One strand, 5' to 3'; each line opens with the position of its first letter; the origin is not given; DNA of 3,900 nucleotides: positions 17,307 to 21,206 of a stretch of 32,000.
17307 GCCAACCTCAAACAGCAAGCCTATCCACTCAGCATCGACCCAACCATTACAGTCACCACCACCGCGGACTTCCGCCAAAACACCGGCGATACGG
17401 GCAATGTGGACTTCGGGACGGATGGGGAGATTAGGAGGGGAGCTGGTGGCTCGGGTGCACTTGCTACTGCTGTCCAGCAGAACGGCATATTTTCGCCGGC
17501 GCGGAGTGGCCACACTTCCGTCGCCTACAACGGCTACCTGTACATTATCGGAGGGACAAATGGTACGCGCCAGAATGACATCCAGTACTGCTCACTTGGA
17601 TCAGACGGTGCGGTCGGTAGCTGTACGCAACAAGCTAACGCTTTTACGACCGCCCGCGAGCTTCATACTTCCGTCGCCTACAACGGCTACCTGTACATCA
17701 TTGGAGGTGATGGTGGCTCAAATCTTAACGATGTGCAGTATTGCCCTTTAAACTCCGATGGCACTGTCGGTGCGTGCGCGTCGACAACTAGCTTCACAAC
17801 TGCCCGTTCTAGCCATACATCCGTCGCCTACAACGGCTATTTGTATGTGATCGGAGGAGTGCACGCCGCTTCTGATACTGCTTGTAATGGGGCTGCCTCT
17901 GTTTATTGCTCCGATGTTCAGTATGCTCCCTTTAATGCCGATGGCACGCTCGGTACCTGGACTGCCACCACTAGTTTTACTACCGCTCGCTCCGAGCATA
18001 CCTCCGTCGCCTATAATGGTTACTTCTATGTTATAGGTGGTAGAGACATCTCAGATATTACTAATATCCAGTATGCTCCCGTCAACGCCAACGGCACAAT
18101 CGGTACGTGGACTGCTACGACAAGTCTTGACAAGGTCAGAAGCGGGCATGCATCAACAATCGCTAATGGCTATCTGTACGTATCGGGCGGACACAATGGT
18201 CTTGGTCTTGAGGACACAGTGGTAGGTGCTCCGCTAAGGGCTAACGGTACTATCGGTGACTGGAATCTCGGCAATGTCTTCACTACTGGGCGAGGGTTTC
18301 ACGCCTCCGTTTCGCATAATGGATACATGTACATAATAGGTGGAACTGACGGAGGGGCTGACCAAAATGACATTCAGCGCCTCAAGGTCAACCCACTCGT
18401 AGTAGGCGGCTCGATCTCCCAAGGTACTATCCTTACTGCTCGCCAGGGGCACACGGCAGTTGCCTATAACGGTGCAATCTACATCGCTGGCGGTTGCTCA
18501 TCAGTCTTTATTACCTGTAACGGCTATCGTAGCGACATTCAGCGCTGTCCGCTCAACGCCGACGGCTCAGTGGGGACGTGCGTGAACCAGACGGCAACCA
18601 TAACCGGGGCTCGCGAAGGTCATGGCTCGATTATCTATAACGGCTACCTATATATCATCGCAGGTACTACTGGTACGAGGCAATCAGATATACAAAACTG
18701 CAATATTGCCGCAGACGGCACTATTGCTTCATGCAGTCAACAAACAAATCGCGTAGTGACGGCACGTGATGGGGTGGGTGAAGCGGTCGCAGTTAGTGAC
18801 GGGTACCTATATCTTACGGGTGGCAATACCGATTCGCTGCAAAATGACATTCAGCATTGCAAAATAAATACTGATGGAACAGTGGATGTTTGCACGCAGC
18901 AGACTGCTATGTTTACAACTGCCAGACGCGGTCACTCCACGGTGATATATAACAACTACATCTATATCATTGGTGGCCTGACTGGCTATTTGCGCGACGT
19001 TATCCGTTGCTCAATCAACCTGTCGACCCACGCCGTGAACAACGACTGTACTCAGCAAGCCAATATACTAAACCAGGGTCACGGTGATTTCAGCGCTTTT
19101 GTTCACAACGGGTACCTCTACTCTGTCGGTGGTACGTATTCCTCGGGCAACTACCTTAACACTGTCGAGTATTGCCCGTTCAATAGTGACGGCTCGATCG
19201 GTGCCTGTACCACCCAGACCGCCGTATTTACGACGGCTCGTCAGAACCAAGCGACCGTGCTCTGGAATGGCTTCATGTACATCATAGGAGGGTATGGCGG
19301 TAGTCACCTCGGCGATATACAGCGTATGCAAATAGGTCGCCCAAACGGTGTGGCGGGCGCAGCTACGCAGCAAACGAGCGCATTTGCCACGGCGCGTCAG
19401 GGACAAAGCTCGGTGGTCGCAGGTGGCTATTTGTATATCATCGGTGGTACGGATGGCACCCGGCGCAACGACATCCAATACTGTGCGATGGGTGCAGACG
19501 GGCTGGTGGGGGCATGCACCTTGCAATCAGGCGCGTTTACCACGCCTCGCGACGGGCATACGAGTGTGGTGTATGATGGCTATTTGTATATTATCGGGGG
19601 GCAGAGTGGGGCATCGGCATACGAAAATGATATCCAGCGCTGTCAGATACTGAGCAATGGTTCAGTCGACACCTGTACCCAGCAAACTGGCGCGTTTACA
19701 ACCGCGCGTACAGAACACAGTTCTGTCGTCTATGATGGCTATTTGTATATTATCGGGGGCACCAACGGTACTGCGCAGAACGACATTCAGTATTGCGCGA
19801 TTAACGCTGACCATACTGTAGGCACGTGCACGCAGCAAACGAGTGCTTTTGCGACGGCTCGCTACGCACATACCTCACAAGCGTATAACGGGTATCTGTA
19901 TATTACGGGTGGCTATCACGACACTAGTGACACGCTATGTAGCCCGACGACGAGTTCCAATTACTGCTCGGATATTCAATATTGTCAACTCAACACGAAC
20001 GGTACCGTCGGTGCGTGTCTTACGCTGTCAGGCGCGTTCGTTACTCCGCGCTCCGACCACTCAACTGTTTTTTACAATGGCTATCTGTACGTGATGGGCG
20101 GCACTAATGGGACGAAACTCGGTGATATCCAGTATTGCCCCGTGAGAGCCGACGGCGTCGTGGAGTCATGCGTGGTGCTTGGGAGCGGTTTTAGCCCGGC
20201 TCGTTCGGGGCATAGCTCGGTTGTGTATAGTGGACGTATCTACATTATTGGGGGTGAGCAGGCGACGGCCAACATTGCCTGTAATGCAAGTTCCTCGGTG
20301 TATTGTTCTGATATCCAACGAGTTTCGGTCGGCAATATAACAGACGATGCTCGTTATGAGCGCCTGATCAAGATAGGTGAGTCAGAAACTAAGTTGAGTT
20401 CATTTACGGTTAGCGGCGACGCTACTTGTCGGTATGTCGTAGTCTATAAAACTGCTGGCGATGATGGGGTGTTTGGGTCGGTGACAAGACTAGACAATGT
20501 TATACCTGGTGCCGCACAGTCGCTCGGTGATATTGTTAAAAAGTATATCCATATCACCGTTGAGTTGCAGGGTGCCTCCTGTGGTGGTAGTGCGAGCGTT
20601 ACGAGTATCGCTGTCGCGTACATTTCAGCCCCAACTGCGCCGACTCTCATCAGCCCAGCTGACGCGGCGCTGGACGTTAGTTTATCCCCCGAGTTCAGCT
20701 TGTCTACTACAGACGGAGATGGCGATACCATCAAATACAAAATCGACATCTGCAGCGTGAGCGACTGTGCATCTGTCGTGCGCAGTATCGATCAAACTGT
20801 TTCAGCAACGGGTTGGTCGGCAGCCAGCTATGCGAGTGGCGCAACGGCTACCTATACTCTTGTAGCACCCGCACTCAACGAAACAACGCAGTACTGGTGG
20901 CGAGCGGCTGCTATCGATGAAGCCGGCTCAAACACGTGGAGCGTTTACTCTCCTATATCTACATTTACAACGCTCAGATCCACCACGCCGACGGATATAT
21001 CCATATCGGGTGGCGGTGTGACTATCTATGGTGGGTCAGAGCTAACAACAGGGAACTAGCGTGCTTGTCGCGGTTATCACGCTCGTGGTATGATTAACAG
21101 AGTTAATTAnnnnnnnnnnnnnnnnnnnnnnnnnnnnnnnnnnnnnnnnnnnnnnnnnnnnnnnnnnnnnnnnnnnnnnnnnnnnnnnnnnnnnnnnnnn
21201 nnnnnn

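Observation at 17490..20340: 18 Kelch-type blades with a period-of-six signature (three six-bladed propellers) and a conserved C-x10-C pair per blade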

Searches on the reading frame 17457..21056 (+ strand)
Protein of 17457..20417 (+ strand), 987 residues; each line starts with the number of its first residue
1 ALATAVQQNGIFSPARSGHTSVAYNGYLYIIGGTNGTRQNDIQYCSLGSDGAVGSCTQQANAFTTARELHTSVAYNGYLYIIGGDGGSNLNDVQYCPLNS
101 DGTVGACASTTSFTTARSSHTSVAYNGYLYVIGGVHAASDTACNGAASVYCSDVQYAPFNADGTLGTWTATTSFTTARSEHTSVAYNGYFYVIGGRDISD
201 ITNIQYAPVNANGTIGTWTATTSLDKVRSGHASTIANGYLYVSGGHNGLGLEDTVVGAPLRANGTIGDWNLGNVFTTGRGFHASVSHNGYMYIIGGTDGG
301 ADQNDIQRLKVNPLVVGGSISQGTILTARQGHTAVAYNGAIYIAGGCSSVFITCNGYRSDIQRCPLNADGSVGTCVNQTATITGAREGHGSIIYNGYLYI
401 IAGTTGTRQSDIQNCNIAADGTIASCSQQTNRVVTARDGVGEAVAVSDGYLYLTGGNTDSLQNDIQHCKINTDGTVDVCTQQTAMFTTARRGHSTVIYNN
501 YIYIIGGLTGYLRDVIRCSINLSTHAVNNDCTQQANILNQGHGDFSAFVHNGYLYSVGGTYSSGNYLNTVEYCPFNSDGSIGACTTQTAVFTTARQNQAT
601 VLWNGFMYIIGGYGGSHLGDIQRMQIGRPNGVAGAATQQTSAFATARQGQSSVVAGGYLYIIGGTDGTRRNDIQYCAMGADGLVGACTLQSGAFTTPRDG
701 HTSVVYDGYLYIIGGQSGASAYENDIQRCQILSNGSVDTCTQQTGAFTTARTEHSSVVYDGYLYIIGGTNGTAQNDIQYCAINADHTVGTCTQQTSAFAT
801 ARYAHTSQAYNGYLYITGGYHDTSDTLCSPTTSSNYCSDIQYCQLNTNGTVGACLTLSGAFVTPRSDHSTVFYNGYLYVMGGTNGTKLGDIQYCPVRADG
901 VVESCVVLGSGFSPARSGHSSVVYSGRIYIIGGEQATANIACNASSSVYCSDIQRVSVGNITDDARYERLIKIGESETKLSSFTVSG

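Call 26: search_solved_structures(query=window:17457-20417:+, max_evalue=0.00001)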
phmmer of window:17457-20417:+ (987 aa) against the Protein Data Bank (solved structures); distinct sequences matched with E-value up to 0.00001: 63 (the best 60 are shown).
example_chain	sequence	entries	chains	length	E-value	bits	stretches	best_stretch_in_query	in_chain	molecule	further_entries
7pvp_A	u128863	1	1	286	1.9e-18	69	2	547-720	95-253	SAKe6BC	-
7onc_A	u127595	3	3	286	2e-13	52.4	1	546-672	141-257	SAKe6BE | S6BE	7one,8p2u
7op4_A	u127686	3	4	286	3.6e-13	51.6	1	486-669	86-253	SAKe6BE-3HH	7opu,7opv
6hrl_A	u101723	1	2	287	4.8e-13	51.2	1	162-313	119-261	Kelch-like protein 17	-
8cia_B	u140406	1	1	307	4e-12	48.1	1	549-669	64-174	Kelch like family member 20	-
8cia_A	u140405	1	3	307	4.6e-12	47.9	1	549-669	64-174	Kelch-like protein 20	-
8cia_E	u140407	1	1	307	4.9e-12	47.8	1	549-669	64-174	Kelch like family member 20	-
5yq4_A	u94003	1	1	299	1.3e-11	46.4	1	549-669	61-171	Kelch-like protein 20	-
6gy5_A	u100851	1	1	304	1.4e-11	46.4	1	549-669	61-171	Kelch-like protein 20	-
9mey_B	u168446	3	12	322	3.5e-11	45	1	279-407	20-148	Leucine-zipper-like transcriptional regulator 1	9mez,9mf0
8pju_A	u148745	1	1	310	6.4e-11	44.1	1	395-675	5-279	SAKe6DEtal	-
8pjv_A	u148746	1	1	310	1.4e-10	43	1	167-303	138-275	SAKe6DR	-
5yy8_A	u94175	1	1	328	1.7e-10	42.7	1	64-307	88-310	Influenza virus NS1A-binding protein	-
6n3h_A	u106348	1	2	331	1.8e-10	42.6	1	64-307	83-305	Influenza virus NS1A-binding protein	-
8pjw_A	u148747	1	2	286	2e-10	42.5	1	380-617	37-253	SAKe6FE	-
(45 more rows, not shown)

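Call 30: predict_structure(alignment_id=A1)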
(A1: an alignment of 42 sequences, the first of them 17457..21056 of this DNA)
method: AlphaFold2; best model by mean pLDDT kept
length: 1200 residues; sequences in the alignment: 42
mean_pLDDT: 85.9   pTM: 0.49
mean pLDDT of the five models: 85.9, 85.1, 84.5, 83.4, 82.8
residues with pLDDT >= 90: 661; 70-90: 396; 50-70: 101; < 50: 42
segments of 3 or more residues with pLDDT < 50: 313-317, 628-633, 960-965, 1039-1045, 1177-1185, 1192-1197
pLDDT, mean of each block of 10 residues (from residue 1): 81 96 94 97 90 92 96 95 96 94 93 94 93 89 81 93 89 90 91 93 90 87 88 87 93 88 75 81 90 93 93 53 85 90 88 78 79 86 90 93 93 91 91 90 85 94 96 94 93 90 91 94 87 91 88 87 89 78 80 90 85 91 66 67 91 94 95 90 86 93 96 94 97 93 94 95 96 95 94 93 94 92 72 82 87 86 90 87 92 76 78 91 89 84 72 80 56 66 76 81 71 84 75 70 55 76 89 90 74 93 94 90 64 90 95 82 93 63 47 45
secondary structure, 60 per line:
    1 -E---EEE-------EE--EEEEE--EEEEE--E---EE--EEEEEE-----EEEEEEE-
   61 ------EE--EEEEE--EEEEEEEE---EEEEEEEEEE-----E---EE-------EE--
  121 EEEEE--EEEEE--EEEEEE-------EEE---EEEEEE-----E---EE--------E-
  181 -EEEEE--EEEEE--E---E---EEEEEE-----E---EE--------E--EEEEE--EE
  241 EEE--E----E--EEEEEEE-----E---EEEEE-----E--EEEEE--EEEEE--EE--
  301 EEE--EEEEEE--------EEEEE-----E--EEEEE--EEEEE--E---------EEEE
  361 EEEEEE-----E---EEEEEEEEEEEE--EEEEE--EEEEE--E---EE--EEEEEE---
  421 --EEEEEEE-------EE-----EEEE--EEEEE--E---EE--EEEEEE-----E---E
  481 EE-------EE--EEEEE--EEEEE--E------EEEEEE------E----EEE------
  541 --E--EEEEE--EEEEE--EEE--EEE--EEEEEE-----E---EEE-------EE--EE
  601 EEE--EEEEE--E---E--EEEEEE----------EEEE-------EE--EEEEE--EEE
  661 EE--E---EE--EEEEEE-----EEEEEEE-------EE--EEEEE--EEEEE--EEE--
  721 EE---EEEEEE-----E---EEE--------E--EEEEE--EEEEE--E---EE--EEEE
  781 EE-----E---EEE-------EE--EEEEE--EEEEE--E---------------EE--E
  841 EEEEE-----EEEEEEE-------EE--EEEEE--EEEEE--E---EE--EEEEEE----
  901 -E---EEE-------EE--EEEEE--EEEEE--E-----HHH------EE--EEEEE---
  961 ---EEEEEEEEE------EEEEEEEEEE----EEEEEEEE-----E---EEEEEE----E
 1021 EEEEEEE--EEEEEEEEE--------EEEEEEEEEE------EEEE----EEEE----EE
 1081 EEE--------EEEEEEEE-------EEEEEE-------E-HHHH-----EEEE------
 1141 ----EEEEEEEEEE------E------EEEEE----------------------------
elements in order (helices of 4 or more, strands of 3 or more residues): E6-8 E20-24 E27-31 E42-47 E53-59 E71-75 E78-85 E89-98 E121-125 E128-132 E135-140 E148-150 E154-159 E182-186 E189-193 E204-209 E232-236 E239-243 E254-260 E270-274 E283-287 E290-294 E301-303 E306-311 E320-324 E333-337 E340-344 E357-366 E376-387 E390-394 E397-401 E412-417 E423-429 E444-447 E450-454 E465-470 E480-482 E494-498 E501-505 E515-520 E532-534 E546-550 E553-557 E560-562 E565-567 E570-575 E585-587 E599-603 E606-610 E620-625 E636-639 E651-655 E658-662 E673-678 E684-690 E702-706 E709-713 E716-718 E726-731 E741-743 E755-759 E762-766 E777-782 E792-794 E806-810 E813-817 E840-845 E851-857 E869-873 E876-880 E891-896 E906-908 E920-924 E927-931 E953-957 E964-972 E979-988 E993-1000 E1010-1015 E1020-1027 E1030-1038 E1047-1056 E1063-1066 E1071-1074 E1079-1083 E1092-1099 E1107-1112 H1122-1125 E1131-1134 E1145-1154 E1168-1172

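Call 33: fold_search(model_id=the predicted structure, library=pdb)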
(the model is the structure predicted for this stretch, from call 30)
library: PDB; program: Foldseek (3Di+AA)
matches with E <= 10: 1182; with E <= 0.001: 282
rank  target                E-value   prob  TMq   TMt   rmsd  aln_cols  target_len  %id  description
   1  9d8p_A                1.2e-15  1.00  0.22  0.70   3.6       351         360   21  Focused map of Cryo-EM structure of Ubiquitin C-degron bound to KLHDC10-EloB/C (released 2024-11-20)
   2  8pjr                  1.8e-15  1.00  0.20  0.83   2.5       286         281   23  Crystal structure of the SAKe6AC-LB protein (released 2024-07-10)
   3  7onc                  2.9e-15  1.00  0.20  0.83   2.5       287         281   22  Crystal structure of the computationally designed SAKe6BE protein (released 2022-12-14)
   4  7opu                  3.6e-15  1.00  0.16  0.65  25.0       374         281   19  Self-assembled crystal structure of the computationally designed SAKe6BE-3HH protein (released 2022-12-14)
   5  7pvp                  2.2e-14  1.00  0.20  0.81   2.8       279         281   22  Crystal structure of the SAKe6BC designer protein (released 2023-01-18)
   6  6hrl_A                2.4e-14  1.00  0.20  0.80   2.6       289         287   24  Crystal structure of the Kelch domain of human KLHL17 (released 2018-10-17)
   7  8pjw_A                2.4e-14  1.00  0.19  0.78   3.0       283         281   23  Crystal structure of the computationally designed SAKe6FE protein (released 2024-07-10)
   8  7on7_A                2.7e-14  1.00  0.19  0.80   2.8       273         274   22  Crystal structure of the computationally designed SAKe6BE-L2 protein (released 2022-12-14)
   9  6n3h_A                3.1e-14  1.00  0.21  0.78   3.7       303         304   21  Crystal structure of Kelch domain of the human NS1 binding protein (released 2018-12-12)
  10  6ttk_D                3.4e-14  1.00  0.20  0.81   3.0       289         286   21  Crystal structure of the kelch domain of human KLHL12 in complex with DVL1 peptide (released 2020-02-12)
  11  9mez_D                3.7e-14  1.00  0.22  0.78   3.6       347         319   18  Crystal structure of MRAS(GDP) bound to LZTR1(Kelch domain) (released 2025-09-10)
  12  6ttk_A                3.9e-14  1.00  0.19  0.75   3.3       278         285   22  Crystal structure of the kelch domain of human KLHL12 in complex with DVL1 peptide (released 2020-02-12)
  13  9mf0_D                3.9e-14  1.00  0.22  0.77   4.0       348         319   19  Crystal structure of KRAS(GDP) bound to LZTR1(Kelch domain) (released 2025-09-10)
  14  2vpj                  4.1e-14  1.00  0.19  0.78  14.7       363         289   18  Crystal structure of the Kelch domain of human KLHL12 (released 2008-03-18)
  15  7op4                  4.3e-14  1.00  0.20  0.81   2.8       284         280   22  Crystal structure of the computationally designed SAKe6BE-3HH protein (released 2022-12-14)
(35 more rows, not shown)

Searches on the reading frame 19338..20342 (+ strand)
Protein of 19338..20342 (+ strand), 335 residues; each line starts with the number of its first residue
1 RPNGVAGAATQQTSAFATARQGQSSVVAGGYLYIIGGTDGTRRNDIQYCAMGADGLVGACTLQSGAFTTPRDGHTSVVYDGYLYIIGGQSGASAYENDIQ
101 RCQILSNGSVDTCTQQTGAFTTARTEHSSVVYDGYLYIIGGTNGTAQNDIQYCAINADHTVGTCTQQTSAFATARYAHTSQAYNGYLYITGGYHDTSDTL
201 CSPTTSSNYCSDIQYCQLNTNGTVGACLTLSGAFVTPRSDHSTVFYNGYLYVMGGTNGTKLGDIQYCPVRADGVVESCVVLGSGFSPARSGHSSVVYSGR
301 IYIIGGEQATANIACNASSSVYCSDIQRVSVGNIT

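Call 70: search_protein_representatives(protein=window:19338-20342:+)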
Query: 335 residues. Proteins with E-value up to 0.001 (for the whole library): 11419; up to 1e-10: 4130; up to 1e-30: 937. The best 150 are listed.
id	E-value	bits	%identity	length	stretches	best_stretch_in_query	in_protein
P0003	0.0e+00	1414.4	57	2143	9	4-278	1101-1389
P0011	0.0e+00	1059.8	56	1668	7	66-271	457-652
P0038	1.0e-278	938.2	56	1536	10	41-194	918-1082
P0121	2.2e-263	887.8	32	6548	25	24-324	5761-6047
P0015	3.1e-263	887.3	56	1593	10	11-196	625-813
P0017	8.3e-259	872.8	47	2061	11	11-238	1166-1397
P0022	4.7e-257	867.0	46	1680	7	43-326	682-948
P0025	5.6e-245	827.3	51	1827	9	41-218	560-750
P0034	3.9e-222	752.3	44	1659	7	6-327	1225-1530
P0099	1.6e-217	737.1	41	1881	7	10-275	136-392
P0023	7.3e-215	728.4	50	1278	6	43-275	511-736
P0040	2.1e-213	723.6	51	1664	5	13-307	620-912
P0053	1.1e-212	721.2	52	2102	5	28-275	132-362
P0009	2.8e-204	693.6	45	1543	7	13-260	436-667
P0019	5.3e-201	682.8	45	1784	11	51-257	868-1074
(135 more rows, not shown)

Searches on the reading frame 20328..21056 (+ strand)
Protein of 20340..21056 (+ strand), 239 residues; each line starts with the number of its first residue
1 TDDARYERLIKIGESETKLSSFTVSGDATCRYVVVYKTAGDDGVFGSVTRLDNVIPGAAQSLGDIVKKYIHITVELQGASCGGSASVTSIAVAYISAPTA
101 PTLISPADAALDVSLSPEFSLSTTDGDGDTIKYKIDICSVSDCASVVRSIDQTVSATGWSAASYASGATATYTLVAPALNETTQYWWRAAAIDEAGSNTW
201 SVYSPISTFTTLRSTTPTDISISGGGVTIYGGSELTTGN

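Call 44: search_protein_families(library=pfam, proteins=[window:20340-21056:+], max_evalue=10)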
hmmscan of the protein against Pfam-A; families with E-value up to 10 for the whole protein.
window:20340-21056:+ (239 aa): 2 families
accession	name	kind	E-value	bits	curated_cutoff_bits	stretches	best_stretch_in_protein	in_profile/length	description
PF25788.1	Ig_Rha78A_N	-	0.0037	17.9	27.4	1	154-211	46-101/105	Rha78A-like, N-terminal immunoglobulin domain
PF14292.12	SusE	-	0.45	11.1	25.2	0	158-190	38-67/106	SusE outer membrane protein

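Call 48: search_solved_structures(query=A3, max_evalue=10, show_alignments=2)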
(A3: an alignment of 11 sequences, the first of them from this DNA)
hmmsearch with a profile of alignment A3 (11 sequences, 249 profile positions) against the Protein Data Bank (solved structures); distinct sequences matched with E-value up to 10: 13.
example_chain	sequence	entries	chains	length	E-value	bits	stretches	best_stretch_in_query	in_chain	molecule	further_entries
1egj_A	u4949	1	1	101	0.13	14.7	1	179-225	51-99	CYTOKINE RECEPTOR COMMON BETA CHAIN PRECURSOR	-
1c8p_A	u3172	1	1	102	0.15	14.6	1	179-225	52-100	CYTOKINE RECEPTOR COMMON BETA CHAIN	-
5dwu_B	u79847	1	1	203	0.22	14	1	181-228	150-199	Cytokine receptor common subunit beta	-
8bs9_A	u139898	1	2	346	0.34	13.3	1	118-153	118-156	Ubiquitin carboxyl-terminal hydrolase 36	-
8bs3_A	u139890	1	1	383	0.44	13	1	118-153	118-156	Ubiquitin carboxyl-terminal hydrolase 36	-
8v2b_B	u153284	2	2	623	0.47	12.9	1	191-229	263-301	Interleukin-6 receptor subunit beta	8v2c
5j7k_A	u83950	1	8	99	0.75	12.2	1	185-226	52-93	FN3con-a-lys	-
6nmy_B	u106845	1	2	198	0.81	12.1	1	181-225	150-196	Cytokine receptor common subunit beta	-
8tld_B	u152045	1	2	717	1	11.8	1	181-230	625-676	Cytokine receptor common subunit beta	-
8p4t_A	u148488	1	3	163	1.4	11.4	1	23-96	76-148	Glycoprotein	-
1x5f_A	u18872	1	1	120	1.6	11.1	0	191-217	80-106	Neogenin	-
4nkq_A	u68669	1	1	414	2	10.8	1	181-225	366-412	Cytokine receptor common subunit beta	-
1gh7_A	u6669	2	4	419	2.4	10.6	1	181-225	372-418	CYTOKINE RECEPTOR COMMON BETA CHAIN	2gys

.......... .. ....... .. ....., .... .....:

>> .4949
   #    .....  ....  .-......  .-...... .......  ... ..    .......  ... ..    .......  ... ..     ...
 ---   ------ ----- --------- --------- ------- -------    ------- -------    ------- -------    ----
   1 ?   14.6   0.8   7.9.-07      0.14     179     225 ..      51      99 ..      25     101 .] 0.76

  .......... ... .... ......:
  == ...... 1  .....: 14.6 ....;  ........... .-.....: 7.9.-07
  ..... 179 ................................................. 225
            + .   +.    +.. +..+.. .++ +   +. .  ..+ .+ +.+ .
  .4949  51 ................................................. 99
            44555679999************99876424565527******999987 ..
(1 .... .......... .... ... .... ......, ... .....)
